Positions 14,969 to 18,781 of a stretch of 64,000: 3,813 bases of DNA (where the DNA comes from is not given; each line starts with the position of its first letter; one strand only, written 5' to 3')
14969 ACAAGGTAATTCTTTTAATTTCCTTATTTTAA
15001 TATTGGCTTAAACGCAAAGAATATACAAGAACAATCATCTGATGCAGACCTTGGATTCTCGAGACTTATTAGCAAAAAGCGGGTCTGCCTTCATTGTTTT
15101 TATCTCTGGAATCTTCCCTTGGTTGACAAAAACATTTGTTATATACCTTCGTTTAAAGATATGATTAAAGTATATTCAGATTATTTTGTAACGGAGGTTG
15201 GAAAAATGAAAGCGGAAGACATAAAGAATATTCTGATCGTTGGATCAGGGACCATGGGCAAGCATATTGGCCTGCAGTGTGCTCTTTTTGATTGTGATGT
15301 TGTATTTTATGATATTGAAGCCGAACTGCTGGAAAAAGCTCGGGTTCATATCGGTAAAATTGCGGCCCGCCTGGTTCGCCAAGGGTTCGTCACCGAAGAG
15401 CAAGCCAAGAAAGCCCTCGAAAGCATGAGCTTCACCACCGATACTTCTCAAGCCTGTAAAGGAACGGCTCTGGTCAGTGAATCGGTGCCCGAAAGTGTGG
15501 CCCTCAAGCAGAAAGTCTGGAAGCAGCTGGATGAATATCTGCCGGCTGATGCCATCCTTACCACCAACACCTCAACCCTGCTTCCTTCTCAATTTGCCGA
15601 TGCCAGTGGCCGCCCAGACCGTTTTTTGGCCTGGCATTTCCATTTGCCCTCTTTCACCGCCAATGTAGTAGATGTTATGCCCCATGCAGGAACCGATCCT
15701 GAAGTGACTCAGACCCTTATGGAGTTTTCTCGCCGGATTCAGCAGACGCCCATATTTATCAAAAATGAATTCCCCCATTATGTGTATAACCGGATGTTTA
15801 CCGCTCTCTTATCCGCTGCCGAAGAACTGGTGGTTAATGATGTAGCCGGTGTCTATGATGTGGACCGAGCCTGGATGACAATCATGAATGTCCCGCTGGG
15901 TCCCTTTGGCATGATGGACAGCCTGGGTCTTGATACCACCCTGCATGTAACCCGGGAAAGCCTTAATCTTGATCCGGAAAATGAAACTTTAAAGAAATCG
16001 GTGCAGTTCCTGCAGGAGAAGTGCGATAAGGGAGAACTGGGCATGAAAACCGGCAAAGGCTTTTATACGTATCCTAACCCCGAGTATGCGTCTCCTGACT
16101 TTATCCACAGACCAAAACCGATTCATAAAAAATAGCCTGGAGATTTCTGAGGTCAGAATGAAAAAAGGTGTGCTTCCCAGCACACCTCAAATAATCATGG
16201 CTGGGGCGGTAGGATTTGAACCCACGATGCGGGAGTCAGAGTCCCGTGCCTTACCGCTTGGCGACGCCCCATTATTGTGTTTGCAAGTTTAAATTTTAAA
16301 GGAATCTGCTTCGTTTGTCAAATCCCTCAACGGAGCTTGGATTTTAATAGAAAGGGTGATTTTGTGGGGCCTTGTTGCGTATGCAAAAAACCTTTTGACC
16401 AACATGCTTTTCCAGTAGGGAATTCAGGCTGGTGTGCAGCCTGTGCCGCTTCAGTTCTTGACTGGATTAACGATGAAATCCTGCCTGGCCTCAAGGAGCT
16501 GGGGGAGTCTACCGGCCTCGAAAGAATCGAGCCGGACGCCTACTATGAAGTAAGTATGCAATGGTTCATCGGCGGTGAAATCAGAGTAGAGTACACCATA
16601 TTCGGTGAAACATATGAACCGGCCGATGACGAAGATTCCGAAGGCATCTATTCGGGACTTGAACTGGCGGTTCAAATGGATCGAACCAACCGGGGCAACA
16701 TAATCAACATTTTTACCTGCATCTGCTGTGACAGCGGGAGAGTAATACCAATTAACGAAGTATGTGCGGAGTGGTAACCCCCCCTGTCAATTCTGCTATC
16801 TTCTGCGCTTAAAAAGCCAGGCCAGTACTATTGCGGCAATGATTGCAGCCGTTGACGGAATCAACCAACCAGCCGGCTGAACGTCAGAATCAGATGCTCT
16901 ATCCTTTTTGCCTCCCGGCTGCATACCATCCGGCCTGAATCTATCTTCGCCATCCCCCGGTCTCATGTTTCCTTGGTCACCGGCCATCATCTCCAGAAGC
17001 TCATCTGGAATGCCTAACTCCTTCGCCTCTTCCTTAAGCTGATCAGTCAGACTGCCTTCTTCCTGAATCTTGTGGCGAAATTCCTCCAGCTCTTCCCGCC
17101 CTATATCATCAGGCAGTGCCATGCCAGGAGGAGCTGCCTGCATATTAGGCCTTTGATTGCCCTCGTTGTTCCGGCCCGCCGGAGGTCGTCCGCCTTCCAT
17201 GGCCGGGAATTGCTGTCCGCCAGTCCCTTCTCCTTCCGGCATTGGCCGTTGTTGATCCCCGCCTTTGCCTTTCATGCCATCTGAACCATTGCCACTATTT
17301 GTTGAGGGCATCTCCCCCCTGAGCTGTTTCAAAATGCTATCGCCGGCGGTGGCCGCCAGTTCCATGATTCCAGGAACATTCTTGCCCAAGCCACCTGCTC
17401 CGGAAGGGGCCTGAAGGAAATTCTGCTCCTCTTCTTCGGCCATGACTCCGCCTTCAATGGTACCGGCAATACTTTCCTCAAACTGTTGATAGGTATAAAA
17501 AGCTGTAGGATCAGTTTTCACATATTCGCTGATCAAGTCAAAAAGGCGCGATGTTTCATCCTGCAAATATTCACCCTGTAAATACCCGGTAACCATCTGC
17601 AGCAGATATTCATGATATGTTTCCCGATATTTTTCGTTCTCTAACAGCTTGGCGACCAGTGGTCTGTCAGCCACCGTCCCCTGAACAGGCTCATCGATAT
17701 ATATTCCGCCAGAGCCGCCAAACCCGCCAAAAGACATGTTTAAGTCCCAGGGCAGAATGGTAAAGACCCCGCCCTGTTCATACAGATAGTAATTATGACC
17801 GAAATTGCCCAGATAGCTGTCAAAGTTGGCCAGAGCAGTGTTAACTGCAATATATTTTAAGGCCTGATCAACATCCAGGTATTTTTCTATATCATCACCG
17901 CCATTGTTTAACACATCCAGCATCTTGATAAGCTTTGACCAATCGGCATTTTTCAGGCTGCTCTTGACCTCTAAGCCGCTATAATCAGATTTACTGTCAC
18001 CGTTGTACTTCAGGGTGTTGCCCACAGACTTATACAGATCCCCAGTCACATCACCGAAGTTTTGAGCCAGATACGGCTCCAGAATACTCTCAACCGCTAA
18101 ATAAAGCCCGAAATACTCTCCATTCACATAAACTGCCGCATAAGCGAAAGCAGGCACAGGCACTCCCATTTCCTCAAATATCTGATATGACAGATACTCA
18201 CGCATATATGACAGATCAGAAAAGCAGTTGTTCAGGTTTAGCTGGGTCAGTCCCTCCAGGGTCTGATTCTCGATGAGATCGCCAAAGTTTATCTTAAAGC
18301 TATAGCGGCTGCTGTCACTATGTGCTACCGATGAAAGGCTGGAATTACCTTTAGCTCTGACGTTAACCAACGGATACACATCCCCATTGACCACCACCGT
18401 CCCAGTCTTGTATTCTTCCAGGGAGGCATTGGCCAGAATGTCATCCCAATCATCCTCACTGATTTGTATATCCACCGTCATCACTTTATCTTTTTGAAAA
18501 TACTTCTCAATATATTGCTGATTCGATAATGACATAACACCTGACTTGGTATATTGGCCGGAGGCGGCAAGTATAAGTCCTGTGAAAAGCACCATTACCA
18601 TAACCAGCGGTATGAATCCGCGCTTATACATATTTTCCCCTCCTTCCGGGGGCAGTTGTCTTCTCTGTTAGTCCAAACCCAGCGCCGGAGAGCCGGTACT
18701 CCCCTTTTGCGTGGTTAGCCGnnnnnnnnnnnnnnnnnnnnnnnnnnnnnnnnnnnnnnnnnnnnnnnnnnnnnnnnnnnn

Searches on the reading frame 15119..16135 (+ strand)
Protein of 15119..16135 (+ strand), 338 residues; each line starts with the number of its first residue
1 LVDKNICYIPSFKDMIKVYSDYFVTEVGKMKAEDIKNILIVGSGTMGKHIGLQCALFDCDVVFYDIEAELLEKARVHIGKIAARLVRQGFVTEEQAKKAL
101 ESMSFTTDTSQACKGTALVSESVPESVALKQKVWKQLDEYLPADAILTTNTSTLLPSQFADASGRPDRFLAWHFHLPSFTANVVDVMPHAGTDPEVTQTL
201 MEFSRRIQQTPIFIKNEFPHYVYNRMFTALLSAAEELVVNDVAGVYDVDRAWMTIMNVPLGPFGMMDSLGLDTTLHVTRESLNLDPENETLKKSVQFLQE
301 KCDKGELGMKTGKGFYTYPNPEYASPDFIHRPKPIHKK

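Call 67: search_protein_families(library=pfam, proteins=[window:15119-16135:+], max_evalue=0.00001)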
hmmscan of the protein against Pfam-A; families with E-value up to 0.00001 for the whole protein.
window:15119-16135:+ (338 aa): 2 families
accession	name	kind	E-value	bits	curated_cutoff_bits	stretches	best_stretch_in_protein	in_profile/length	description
PF02737.24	3HCDH_N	-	6.5e-47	160.2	22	1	38-216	2-179/180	3-hydroxyacyl-CoA dehydrogenase, NAD binding domain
PF00725.27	3HCDH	-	1.1e-18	68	22.1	1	221-318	2-97/97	3-hydroxyacyl-CoA dehydrogenase, C-terminal domain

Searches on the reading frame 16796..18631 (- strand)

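Call 67: search_protein_families(library=pfam, proteins=[window:16796-18631:-], max_evalue=0.00001)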
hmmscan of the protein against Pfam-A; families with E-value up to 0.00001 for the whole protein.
window:16796-18631:- (611 aa): 1 family
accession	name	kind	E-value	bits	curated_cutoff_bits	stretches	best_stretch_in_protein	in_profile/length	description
PF08757.17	CotH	-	4.8e-71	240.3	23.8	1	91-388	1-308/322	CotH kinase protein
